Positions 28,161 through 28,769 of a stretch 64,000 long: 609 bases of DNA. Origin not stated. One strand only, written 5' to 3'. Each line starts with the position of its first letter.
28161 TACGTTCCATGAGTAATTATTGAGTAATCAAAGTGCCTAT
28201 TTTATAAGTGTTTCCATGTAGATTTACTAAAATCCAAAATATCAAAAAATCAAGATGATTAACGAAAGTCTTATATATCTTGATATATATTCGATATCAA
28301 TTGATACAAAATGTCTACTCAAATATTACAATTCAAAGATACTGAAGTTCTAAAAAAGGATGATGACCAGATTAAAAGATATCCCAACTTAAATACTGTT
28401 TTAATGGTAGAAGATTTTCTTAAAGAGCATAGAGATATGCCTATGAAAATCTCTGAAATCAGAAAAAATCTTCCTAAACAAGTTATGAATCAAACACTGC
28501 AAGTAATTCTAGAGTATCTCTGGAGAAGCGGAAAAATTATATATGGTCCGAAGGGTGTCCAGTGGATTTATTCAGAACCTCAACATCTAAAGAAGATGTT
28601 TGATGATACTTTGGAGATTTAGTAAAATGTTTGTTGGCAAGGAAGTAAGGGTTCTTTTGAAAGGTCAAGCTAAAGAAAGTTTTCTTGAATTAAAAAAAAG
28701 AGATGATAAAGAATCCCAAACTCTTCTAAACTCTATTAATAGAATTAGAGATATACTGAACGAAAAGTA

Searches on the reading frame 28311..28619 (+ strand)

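Call 61: search_protein_families(library=pfam, proteins=[window:28311-28619:+], max_evalue=0.001)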
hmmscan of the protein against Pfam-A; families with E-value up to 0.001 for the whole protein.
window:28311-28619:+ (103 aa): 1 family
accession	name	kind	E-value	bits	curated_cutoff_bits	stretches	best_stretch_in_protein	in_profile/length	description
PF07106.19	TBPIP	-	8.8e-05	22.8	22.8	1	32-87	5-59/62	TBPIP/Hop2 winged helix domain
